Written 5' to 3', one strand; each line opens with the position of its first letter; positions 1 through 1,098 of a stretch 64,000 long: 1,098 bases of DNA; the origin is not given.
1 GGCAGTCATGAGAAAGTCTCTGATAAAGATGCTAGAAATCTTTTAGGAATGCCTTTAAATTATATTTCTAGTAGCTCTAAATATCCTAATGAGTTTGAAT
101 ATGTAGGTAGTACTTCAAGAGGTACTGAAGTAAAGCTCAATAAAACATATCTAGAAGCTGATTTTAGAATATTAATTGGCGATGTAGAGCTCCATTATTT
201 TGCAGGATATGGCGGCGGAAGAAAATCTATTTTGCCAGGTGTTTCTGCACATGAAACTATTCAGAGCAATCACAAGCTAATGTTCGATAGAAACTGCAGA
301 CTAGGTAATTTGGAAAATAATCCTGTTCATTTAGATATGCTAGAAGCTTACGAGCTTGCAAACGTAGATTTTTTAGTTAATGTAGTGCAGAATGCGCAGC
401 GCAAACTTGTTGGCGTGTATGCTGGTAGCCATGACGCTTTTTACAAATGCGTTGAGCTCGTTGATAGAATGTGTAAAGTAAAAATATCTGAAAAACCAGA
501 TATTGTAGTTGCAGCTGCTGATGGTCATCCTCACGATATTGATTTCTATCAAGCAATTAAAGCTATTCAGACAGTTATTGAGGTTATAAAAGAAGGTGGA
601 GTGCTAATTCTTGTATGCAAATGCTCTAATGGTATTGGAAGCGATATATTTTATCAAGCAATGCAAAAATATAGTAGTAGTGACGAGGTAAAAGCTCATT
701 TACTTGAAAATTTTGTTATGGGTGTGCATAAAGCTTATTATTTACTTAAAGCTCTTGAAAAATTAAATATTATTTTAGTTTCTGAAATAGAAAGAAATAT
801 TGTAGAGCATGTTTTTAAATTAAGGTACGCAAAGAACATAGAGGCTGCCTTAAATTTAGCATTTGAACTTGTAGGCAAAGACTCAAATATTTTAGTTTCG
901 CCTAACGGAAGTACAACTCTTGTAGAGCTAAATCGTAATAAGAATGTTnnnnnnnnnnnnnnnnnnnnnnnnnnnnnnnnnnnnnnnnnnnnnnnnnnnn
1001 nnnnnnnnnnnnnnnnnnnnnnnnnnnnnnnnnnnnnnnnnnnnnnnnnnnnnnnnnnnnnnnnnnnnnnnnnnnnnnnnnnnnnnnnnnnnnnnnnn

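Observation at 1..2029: Translationally coupled LarA-like (DUF2088) gene and PflA-like radical SAM enzyme with a Cys-rich N-terminal extension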

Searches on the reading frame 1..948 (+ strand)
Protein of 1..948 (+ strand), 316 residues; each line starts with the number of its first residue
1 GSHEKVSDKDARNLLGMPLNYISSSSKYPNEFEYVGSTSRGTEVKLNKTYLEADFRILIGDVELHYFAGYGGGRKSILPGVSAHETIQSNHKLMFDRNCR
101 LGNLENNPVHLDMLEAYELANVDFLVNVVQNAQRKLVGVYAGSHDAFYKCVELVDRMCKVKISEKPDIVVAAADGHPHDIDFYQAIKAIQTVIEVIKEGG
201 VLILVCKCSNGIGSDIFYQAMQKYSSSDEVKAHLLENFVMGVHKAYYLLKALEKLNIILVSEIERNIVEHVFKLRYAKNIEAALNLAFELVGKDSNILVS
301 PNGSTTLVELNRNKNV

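Call 4: search_protein_families(library=pfam, proteins=[window:1-948:+], max_evalue=0.01)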
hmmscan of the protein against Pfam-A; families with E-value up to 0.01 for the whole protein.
window:1-948:+ (316 aa): 3 families
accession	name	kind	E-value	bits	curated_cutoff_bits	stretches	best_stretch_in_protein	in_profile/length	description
PF09861.14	Lar_N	-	2.9e-28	98.9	23.3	1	1-98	98-200/204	Lactate racemase N-terminal domain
PF21113.2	LarA_C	-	4.3e-24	85.6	25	1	165-307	5-151/152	Lactate racemase C-terminal domain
PF04015.17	DUF362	-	0.0024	18.4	24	0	39-123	85-158/200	Domain of unknown function (DUF362)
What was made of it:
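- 1..951 (+): 3' part (316 codons plus stop) of a 414-aa LarA-superfamily gene, in the malate-racemase-like branch. The first 98 codons lie outside the window. Lar_N and LarA_C (call 4).
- Checked: Pfam gives Lar_N 98.9 bits and LarA_C 85.6 bits (call 4).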

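Call 5: search_protein_families(library=ncbifam, proteins=[window:1-948:+], max_evalue=0.01)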
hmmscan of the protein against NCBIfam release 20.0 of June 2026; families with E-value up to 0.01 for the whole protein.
window:1-948:+ (316 aa): 6 families
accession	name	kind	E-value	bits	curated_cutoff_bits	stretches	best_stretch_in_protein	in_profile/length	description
NF052593.1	NPN_racem_MAR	equivalog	8e-94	314.6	500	1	1-308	102-413/415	nickel-dependent malate racemase, LarAH6 family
NF052595.1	NPN_LarAH5_MAR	equivalog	1.2e-81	274.8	462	1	3-308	103-413/415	nickel-dependent malate racemase, LarAH5 family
NF052525.1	NPN_LarAH10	equivalog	1.6e-74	251.2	540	1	21-307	129-424/426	NPN-dependent 2-hydroxyacid racemase, LarAH10 family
NF033504.2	Ni_dep_LarA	equivalog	1.6e-69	234.6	460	1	22-308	129-421/422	nickel-dependent lactate racemase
NF052592.1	LarAH_14_15_16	equivalog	1.2e-07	30.5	740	1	26-99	149-218/520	NPN-dependent hydroxyacid isomerase, LarAH14/15/16 family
NF052594.1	NPN_18_hexonate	equivalog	5.9e-05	21.9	500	1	36-216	113-303/411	nickel-dependent putative hexonate epimerase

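Call 17: find_homologous_proteins(query=window:1-948:+)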
Query window:1-948:+ (316 aa): 1877 proteins with E <= 0.001 among 4060 candidates; the best 120 are listed.
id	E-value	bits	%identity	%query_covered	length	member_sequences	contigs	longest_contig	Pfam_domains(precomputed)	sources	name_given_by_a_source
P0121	9.8e-205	697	100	100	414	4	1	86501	PF21113.3,PF09861.15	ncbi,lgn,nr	ncbi:MAG: nickel-dependent lactate racemase [Candidatus Thermoplasmatota archaeon]|nr:nickel-depende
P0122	6.0e-143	494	71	98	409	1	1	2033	PF21113.3,PF09861.15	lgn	-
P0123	1.6e-124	433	60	98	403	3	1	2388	PF21113.3,PF09861.15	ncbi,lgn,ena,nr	ncbi:MAG: nickel-dependent lactate racemase [Thermoplasmatales archaeon]|nr:nickel-dependent lactate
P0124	1.6e-123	430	60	98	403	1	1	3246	PF21113.3,PF09861.15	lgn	-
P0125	3.1e-123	429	61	97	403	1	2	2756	PF21113.3,PF09861.15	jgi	jgi:nickel-dependent lactate racemase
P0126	3.4e-123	429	63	98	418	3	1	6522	PF04015.18,PF21113.3,PF09861.15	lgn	-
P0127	9.3e-123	428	60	98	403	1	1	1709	PF21113.3,PF09861.15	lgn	-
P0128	9.3e-123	428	60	98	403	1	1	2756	PF21113.3,PF09861.15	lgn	-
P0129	1.3e-121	424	59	98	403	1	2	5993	PF21113.3,PF09861.15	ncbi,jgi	jgi:nickel-dependent lactate racemase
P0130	7.4e-121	421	58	98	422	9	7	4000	PF21113.3,PF09861.15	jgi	-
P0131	2.0e-120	420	58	98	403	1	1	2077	PF21113.3,PF09861.15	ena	-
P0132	4.4e-120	419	60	97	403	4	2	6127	PF21113.3,PF09861.15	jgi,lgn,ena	-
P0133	2.4e-114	400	59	97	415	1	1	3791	PF21113.3,PF09861.15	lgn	-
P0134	1.8e-96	341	51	97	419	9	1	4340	PF21113.3,PF09861.15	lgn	-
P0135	1.2e-91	325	49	98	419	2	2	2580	PF21113.3,PF09861.15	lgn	-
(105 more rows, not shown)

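Call 18: find_encoding_contigs(protein=P0121, flank=10000, max_places=3)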
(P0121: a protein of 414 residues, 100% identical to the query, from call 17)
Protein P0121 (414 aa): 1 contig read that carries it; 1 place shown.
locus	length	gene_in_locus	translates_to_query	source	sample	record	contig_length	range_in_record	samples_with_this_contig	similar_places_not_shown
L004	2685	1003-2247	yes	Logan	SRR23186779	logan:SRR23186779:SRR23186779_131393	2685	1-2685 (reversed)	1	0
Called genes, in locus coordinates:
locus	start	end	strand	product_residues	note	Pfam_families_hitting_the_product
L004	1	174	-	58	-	?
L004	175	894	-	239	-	PF00801:PKD (weak), PF18911:PKD_4 (weak)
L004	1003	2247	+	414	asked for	PF09861:Lar_N, PF21113:LarA_C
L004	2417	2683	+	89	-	?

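Call 19: find_encoding_contigs(protein=P0126, flank=6000, max_places=3)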
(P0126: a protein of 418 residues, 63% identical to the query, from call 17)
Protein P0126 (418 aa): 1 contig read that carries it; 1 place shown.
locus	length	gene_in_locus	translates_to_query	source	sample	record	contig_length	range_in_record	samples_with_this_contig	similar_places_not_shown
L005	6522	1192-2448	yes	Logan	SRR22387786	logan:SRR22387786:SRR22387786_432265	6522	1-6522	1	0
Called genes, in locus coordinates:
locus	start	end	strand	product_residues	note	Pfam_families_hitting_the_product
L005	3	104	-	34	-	?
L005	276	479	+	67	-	-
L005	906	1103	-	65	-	-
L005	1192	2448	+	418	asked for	PF09861:Lar_N, PF04015:DUF362 (faint), PF21113:LarA_C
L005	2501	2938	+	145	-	-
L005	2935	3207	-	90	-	PF00708:Acylphosphatase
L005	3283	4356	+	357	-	PF00091:Tubulin, PF12327:FtsZ_C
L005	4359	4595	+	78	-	-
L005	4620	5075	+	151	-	PF03439:Spt5-NGN, PF00467:KOW (weak)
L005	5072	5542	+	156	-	PF03946:Ribosomal_L11_N, PF00298:Ribosomal_L11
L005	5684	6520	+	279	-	?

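Call 20: find_encoding_contigs(protein=P0132, flank=6000, max_places=3)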
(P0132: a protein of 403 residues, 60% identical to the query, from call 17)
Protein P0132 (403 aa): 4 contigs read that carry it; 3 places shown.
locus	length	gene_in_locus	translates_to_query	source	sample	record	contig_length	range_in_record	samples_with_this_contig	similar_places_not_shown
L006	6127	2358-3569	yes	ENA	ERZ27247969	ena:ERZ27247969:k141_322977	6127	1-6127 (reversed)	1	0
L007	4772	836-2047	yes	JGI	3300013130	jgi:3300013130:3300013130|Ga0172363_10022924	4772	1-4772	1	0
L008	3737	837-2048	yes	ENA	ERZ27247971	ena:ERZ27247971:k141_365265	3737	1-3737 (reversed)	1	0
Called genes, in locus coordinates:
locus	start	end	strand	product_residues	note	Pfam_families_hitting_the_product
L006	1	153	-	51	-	?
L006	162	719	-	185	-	PF01184:Gpr1_Fun34_YaaH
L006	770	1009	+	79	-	PF04126:Cyclophil_like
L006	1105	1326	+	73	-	PF04126:Cyclophil_like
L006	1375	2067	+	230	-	PF00702:Hydrolase, PF12710:HAD (weak), PF13419:HAD_2, PF13242:Hydrolase_like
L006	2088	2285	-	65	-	-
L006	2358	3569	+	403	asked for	PF09861:Lar_N, PF21113:LarA_C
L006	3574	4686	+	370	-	PF04055:Radical_SAM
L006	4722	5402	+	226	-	PF01904:DUF72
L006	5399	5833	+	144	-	-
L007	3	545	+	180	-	?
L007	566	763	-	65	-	-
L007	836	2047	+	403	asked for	PF09861:Lar_N, PF21113:LarA_C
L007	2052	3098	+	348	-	PF04055:Radical_SAM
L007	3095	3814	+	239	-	PF01904:DUF72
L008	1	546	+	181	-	?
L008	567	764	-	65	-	-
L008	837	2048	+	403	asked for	PF09861:Lar_N, PF21113:LarA_C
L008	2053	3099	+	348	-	PF04055:Radical_SAM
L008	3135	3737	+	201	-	?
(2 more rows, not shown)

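Call 34: search_solved_structures(query=P0121, max_evalue=1e-40, show_alignments=5)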
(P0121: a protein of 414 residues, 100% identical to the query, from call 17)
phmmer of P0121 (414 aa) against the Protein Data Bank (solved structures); distinct sequences matched with E-value up to 1e-40: 7.
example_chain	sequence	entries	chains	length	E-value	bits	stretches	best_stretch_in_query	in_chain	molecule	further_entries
6d6z_A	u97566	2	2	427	7e-73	249.2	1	3-406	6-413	Malate racemase Mar2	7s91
2yjg_A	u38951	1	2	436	2e-62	214.8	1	3-406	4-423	LACTATE RACEMASE APOPROTEIN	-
8ezf_B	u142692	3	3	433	3.9e-50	174.4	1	3-407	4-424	Lactate racemase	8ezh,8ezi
6c1w_A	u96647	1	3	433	9.8e-50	173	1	3-407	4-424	Lactate racemase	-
5huq_A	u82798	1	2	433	1e-49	173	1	3-407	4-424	Lactate racemization operon protein LarA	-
9eid_A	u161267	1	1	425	1.7e-46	162.3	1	2-405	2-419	A broad-substrate spectrum lactate racemase A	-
9eia_A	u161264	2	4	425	2.4e-46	161.9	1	2-405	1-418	A broad-substrate spectrum lactate racemase A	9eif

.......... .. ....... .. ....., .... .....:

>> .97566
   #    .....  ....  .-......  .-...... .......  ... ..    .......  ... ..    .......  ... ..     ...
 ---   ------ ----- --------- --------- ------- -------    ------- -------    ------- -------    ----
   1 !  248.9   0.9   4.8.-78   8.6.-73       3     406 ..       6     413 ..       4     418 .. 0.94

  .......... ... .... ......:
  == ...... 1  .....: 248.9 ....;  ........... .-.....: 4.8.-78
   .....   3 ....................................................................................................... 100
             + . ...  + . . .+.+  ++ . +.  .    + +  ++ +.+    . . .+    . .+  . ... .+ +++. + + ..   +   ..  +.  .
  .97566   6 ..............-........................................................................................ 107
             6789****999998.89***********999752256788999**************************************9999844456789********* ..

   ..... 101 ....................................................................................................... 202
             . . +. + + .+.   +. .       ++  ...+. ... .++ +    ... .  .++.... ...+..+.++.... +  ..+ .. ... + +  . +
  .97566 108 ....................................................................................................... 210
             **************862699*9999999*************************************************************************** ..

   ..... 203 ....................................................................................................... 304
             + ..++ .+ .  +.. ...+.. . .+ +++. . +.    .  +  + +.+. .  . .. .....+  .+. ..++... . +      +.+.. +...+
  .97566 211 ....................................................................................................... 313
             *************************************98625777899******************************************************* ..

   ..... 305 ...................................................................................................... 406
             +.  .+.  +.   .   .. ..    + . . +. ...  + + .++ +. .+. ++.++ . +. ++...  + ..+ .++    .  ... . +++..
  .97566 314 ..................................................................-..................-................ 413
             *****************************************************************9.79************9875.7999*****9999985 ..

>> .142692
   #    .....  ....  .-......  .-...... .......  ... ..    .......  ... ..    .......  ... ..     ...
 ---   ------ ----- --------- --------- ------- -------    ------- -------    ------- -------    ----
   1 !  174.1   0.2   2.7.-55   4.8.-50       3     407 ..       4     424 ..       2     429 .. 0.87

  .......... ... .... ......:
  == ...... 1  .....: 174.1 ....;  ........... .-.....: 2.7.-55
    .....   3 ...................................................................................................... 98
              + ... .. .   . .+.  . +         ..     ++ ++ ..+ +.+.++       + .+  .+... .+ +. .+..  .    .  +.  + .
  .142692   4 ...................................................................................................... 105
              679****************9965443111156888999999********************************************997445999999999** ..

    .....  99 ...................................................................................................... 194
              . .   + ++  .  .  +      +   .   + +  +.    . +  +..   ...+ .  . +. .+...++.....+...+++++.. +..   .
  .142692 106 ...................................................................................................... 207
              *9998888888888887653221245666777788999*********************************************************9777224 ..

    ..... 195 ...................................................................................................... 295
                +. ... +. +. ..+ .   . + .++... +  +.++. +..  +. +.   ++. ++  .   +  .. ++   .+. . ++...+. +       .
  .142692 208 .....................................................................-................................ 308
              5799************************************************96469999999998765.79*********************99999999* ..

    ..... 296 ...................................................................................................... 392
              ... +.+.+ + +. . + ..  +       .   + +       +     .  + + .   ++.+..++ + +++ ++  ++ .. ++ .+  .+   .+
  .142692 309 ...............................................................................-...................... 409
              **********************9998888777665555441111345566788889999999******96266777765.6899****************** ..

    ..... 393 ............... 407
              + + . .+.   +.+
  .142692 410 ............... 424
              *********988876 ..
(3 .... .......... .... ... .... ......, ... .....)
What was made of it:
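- Closest known: Malate racemase Mar2 / LarAH6. Different: The loop residue after the catalytic His-Tyr is Phe here and Lys in Mar2 (call 34), so the substrate may differ.
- LarA has all NPN ligands, so no unusual cofactor chemistry is called for (call 34).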

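Call 35: find_related_loci(query=A2, collection=metagenome_contigs, flank=6000)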
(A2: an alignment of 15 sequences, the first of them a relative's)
Query A2 (414 aa) in metagenome_contigs; peptide patterns used: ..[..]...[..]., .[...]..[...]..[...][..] (x = any residue, [..] = any of these).
600 stretches matched a pattern (row limit reached: there are more); 557 encode a relative of the query (tblastn E <= 1e-3); the best 80 are kept; 80 distinct loci.
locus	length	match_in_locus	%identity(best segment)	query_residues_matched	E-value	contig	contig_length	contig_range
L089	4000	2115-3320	55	1-408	2e-162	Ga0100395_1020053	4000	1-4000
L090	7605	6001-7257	47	1-410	6e-127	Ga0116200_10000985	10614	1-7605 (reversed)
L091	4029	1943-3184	49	1-405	5e-129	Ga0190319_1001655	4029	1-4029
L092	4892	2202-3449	46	1-407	1e-124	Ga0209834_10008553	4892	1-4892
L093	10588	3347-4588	44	1-405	4e-119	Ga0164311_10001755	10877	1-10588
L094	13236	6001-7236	47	3-404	7e-119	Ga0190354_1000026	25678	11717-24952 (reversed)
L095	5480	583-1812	46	5-405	6e-119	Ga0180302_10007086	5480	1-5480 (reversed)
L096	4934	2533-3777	45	1-405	3e-119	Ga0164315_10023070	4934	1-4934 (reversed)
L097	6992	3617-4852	45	3-405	9e-119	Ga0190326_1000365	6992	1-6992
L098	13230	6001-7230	45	5-405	5e-116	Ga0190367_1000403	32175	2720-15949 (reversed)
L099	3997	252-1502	45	1-408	5e-118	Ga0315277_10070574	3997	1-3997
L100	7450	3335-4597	46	1-405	3e-116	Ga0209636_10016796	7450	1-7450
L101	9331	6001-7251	44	1-408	3e-115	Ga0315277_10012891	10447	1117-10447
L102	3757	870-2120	44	1-408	2e-117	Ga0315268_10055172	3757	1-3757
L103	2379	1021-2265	45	1-406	5e-121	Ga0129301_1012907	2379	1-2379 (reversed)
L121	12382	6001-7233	45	5-405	8e-111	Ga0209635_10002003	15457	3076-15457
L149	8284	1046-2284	44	3-405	2e-109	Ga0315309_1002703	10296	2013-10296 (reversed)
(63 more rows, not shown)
